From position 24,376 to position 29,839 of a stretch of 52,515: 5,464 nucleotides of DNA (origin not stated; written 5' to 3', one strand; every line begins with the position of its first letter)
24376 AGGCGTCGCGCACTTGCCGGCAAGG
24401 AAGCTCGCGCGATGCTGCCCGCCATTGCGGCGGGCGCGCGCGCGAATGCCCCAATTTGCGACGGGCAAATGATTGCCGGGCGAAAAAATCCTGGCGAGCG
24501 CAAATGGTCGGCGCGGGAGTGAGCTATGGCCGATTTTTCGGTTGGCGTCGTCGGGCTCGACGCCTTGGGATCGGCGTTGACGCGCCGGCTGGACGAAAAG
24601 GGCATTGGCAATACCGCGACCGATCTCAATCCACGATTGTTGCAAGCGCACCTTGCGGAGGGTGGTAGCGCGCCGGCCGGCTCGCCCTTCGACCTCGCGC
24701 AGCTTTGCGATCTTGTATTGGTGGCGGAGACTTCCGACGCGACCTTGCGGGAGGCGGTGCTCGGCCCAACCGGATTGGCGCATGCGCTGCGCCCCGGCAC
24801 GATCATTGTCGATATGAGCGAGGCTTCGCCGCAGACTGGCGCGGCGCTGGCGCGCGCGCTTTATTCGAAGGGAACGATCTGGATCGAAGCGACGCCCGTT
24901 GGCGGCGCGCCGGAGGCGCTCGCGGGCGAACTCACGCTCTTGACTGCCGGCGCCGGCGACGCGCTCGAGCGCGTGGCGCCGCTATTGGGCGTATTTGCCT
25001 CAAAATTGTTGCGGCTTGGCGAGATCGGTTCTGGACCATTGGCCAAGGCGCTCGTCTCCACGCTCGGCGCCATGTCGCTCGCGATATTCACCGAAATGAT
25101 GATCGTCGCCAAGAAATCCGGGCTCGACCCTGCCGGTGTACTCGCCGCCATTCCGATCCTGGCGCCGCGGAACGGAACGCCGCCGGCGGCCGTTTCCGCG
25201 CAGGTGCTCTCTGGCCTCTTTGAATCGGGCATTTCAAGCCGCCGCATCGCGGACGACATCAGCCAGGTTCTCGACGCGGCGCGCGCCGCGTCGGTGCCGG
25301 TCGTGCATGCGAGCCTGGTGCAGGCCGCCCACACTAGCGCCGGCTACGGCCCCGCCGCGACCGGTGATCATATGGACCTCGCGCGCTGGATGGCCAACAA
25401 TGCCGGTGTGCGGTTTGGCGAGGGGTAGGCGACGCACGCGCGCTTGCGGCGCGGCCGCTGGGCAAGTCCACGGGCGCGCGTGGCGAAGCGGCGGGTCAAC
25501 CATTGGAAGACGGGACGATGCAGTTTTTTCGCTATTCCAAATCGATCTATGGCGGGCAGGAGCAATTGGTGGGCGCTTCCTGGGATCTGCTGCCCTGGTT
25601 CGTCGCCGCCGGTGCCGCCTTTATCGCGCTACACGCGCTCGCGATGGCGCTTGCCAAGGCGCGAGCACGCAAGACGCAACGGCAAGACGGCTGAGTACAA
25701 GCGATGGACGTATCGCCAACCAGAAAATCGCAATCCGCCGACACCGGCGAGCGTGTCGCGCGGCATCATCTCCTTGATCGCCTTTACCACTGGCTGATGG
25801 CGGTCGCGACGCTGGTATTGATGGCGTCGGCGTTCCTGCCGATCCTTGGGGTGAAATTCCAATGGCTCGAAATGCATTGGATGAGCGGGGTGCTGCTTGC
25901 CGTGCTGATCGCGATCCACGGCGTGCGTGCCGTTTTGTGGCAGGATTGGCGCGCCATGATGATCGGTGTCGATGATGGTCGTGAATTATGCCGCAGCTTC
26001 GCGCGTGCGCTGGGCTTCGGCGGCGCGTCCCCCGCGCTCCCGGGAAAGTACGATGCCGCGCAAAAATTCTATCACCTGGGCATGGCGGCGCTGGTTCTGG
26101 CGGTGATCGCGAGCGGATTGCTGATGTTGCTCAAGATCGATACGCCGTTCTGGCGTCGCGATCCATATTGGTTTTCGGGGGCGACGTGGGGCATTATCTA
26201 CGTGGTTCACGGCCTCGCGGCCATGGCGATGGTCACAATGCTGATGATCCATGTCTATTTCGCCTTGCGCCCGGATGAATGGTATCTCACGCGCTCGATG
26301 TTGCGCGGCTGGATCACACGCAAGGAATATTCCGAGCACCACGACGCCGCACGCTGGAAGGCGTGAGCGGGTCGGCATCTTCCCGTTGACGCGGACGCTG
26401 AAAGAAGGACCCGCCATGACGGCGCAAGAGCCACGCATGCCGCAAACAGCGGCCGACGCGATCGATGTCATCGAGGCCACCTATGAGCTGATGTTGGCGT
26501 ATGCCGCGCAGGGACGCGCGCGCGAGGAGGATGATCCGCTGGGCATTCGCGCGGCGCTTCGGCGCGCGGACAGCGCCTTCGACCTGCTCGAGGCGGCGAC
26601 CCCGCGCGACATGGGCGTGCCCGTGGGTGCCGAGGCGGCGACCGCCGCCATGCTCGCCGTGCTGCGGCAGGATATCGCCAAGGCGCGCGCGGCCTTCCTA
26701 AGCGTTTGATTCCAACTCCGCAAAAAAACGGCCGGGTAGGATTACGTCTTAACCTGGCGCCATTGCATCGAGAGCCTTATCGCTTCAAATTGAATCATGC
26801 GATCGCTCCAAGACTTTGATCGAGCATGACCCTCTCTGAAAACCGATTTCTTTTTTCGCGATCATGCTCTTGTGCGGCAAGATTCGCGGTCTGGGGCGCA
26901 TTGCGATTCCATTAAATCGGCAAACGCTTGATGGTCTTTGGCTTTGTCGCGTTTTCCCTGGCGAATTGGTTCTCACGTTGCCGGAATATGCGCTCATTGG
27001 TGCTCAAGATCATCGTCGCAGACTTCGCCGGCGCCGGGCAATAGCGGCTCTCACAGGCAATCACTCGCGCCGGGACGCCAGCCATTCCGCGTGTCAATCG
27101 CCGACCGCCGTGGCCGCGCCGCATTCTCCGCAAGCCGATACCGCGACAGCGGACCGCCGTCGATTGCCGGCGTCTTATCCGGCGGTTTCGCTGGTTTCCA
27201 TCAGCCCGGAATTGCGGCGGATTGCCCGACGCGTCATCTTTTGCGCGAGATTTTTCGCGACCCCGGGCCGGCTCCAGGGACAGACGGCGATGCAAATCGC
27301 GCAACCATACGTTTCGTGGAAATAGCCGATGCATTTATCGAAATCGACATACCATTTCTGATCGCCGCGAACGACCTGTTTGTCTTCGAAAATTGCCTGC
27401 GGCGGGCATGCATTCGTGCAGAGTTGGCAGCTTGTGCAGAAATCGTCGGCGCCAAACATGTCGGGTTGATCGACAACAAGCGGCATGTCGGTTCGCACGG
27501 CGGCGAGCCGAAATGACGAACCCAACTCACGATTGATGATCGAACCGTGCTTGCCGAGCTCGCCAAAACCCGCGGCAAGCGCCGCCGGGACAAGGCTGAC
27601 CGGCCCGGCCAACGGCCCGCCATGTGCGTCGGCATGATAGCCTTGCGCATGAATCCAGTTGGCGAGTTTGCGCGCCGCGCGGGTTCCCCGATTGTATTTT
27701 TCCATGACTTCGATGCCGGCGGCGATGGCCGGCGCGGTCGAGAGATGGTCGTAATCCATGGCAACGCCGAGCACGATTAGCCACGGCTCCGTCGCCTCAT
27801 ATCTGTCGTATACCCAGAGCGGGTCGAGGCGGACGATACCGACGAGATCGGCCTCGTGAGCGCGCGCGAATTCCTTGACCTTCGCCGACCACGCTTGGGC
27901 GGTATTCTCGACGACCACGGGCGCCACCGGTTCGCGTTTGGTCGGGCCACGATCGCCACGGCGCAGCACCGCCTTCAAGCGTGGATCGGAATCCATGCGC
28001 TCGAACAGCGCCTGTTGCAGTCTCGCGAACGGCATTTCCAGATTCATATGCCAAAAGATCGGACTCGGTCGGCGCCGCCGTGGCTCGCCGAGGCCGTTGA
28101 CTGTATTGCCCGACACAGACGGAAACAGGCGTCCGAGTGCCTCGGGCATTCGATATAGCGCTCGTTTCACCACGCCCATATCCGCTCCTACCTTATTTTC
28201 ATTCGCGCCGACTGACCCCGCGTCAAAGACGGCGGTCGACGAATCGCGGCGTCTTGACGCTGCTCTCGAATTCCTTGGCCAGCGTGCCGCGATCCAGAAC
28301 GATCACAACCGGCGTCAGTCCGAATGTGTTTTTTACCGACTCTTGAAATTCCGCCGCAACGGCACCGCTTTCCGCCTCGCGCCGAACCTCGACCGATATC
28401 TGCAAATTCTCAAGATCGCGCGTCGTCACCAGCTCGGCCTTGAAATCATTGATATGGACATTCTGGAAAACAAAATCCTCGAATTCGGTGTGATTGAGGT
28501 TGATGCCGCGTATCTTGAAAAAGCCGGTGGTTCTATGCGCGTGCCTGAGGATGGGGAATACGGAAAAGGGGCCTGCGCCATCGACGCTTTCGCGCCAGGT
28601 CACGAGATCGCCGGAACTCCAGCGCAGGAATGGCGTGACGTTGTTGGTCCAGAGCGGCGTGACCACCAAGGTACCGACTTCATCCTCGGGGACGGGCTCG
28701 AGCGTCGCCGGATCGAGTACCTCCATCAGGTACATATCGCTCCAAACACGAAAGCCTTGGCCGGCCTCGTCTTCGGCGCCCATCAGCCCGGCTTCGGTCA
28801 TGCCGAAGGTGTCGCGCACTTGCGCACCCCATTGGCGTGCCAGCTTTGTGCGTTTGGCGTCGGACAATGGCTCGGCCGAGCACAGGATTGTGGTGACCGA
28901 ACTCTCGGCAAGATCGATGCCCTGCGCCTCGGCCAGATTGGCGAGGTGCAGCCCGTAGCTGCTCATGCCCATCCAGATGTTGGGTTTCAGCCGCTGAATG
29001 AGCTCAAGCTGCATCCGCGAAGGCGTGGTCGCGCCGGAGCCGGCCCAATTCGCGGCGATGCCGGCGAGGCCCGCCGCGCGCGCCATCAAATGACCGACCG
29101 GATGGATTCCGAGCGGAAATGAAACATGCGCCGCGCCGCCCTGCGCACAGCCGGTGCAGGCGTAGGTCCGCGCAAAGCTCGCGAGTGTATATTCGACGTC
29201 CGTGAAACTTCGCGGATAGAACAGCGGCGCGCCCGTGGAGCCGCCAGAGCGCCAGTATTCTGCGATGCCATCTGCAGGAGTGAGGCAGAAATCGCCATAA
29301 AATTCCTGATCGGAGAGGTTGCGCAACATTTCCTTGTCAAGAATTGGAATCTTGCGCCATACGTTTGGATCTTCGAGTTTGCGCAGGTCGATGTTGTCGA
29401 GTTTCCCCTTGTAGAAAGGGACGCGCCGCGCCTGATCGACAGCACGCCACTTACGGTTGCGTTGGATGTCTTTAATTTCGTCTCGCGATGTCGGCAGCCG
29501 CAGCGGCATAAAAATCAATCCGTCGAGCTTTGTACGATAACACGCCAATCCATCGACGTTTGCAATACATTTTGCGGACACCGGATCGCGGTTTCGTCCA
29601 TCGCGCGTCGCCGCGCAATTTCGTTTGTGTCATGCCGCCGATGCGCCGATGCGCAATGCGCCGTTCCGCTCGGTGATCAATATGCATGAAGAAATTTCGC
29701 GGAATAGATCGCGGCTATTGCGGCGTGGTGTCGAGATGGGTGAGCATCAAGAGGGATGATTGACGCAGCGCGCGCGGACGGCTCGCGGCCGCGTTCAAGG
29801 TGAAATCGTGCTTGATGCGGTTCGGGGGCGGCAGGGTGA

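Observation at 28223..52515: Nonulosonic-acid glycan locus with an unusually dense and mixed set of tailoring enzymes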

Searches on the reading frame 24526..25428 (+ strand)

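Call 6: search_protein_families(library=pfam, proteins=[window:24526-25428:+], max_evalue=0.001)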
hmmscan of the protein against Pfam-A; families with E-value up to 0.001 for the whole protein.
window:24526-25428:+ (300 aa): 2 families
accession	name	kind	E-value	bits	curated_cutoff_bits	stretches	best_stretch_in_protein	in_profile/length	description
PF03446.21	NAD_binding_2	-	1.1e-23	84.5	21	1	6-162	2-157/161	NAD binding domain of 6-phosphogluconate dehydrogenase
PF14833.11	NAD_binding_11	-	4.5e-12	46.7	30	1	168-288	1-121/122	NAD-binding of NADP-dependent 3-hydroxyisobutyrate dehydrogenase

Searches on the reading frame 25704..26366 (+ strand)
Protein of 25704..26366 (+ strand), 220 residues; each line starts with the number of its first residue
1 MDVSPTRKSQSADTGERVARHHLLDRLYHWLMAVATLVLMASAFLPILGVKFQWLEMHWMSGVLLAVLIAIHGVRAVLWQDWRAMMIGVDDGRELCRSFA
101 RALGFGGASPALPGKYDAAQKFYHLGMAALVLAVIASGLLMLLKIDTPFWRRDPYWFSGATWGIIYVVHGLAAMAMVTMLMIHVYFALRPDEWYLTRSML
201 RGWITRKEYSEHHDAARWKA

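Call 6: search_protein_families(library=pfam, proteins=[window:25704-26366:+], max_evalue=0.001)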
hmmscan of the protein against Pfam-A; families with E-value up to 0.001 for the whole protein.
window:25704-26366:+ (220 aa): 1 family
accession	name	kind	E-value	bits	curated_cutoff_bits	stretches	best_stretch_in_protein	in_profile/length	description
PF01292.26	Ni_hydr_CYTB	-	6.8e-16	59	30.1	1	20-202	1-179/179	Prokaryotic cytochrome b561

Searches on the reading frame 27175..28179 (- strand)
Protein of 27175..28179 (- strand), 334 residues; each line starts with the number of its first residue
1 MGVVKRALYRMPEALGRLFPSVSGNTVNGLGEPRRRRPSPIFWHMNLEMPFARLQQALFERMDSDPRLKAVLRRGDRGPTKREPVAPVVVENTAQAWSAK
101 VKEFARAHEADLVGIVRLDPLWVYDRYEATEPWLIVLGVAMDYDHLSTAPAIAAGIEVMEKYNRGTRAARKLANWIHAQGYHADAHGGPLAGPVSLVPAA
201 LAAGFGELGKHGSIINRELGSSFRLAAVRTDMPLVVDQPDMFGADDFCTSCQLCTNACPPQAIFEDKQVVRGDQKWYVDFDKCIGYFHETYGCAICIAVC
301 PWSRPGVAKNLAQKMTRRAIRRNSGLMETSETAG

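Call 4: search_protein_families(library=pfam, proteins=[window:27175-28179:-], max_evalue=0.001)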
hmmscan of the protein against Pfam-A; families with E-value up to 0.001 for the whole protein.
window:27175-28179:- (334 aa): 9 families
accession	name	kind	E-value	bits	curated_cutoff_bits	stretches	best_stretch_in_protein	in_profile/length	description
PF12838.12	Fer4_7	-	3.9e-09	37.3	27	1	248-302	2-50/52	4Fe-4S dicluster domain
PF13484.11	Fer4_16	-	2.1e-06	28.9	30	1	248-302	2-65/66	4Fe-4S double cluster binding domain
PF12797.12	Fer4_2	-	1.6e-05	25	24.5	0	246-259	8-21/22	4Fe-4S binding domain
PF13237.11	Fer4_10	-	5e-05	23.6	25.5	0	246-271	7-32/53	4Fe-4S dicluster domain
PF00037.32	Fer4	-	6e-05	23.1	21.1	0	246-263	6-23/24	4Fe-4S binding domain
PF12837.12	Fer4_6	-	0.00025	21.3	25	0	246-263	7-24/24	4Fe-4S binding domain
PF12800.12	Fer4_4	-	0.00031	21.3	24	0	248-259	4-15/17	4Fe-4S binding domain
PF14697.11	Fer4_21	-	0.00057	20.4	35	0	245-301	5-52/59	4Fe-4S dicluster domain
PF13187.11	Fer4_9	-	0.00097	19.6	27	0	248-301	2-48/52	4Fe-4S dicluster domain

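Call 21: search_protein_families(library=ncbifam, proteins=[window:27175-28179:-], max_evalue=0.0001)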
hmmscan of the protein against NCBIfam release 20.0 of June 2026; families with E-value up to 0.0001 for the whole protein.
window:27175-28179:- (334 aa): 4 families
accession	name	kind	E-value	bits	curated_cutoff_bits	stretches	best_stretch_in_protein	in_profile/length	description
TIGR02486.1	RDH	subfamily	1.8e-33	116.7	160.35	1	132-303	88-279/314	reductive dehalogenase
TIGR00276.1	TIGR00276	equivalog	7.9e-20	71.1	200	1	171-323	108-263/337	tRNA epoxyqueuosine(34) reductase QueG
NF033683.1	di_4Fe-4S_YfhL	equivalog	6.3e-06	26.4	86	1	246-302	7-56/80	YfhL family 4Fe-4S dicluster ferredoxin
NF045874.1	Vhu_polyferre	exception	2.3e-05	23.3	600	1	245-317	127-186/381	F420-non-reducing hydrogenase associated-polyferredoxin VhuB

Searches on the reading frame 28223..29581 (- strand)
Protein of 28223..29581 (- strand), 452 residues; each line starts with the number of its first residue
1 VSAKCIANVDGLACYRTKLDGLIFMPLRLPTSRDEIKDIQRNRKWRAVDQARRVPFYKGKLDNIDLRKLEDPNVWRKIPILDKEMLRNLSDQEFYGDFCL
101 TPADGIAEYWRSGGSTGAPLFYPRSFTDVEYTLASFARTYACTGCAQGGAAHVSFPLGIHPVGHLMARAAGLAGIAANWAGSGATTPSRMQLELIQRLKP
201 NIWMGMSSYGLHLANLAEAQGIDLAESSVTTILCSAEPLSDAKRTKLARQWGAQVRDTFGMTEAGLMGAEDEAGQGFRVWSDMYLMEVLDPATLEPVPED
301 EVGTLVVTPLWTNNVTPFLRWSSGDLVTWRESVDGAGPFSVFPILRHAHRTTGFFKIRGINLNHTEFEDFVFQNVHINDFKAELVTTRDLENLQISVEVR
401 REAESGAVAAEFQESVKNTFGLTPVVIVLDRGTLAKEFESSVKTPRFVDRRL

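Call 4: search_protein_families(library=pfam, proteins=[window:28223-29581:-], max_evalue=0.001)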
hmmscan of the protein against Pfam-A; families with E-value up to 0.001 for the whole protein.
window:28223-29581:- (452 aa): 1 family
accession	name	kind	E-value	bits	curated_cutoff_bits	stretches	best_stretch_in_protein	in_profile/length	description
PF00501.34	AMP-binding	-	2.3e-13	50.2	29.9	1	113-307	171-374/384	AMP-binding enzyme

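Call 7: search_protein_families(library=ncbifam, proteins=[window:28223-29581:-], max_evalue=0.001)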
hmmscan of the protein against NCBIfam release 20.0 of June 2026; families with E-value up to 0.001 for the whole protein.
window:28223-29581:- (452 aa): 8 families
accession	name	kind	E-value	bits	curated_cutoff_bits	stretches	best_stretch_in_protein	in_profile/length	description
NF041878.1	paak_haloarch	equivalog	3.1e-41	141.4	700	1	31-436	8-414/427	phenylacetate--CoA ligase PaaK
TIGR02155.1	PA_CoA_ligase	equivalog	4.6e-39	134.1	646.3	1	32-451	4-422/422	phenylacetate--CoA ligase PaaK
NF053551.1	FlxY_rubin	equivalog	2.3e-32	112.3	520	1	32-451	5-424/424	flexirubin biosynthesis putative acyl-CoA ligase FlxY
NF045666.1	DVU1553_fam_AMP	equivalog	4.6e-30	104.8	300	1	30-327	17-308/331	DVU_1553 family AMP-dependent CoA ligase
NF041217.1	BagE_FevW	exception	7.3e-27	94.4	800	1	33-435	10-393/424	bagremycin/ferroverdin synthetase BagE/FevW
TIGR03335.1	F390_ftsA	equivalog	1.7e-17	63.3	458.7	1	49-406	27-387/445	coenzyme F390 synthetase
NF008192.1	PRK10946.1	equivalog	0.00019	19.8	783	1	89-264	166-336/534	(2,3-dihydroxybenzoyl)adenylate synthase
NF005714.0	PRK07529.1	subfamily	0.00029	19.3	632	1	46-266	167-377/640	acyl-CoA synthetase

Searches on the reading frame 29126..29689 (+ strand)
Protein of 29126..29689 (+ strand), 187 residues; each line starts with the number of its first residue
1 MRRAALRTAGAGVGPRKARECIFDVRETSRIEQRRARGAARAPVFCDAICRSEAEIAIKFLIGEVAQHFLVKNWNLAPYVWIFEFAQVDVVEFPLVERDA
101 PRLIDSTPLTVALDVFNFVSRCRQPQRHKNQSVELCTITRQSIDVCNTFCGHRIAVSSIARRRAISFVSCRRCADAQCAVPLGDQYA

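Call 20: search_protein_families(library=pfam, proteins=[window:29126-29689:+], max_evalue=0.0001)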
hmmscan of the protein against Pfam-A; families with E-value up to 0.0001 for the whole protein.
window:29126-29689:+ (187 aa): 0 families
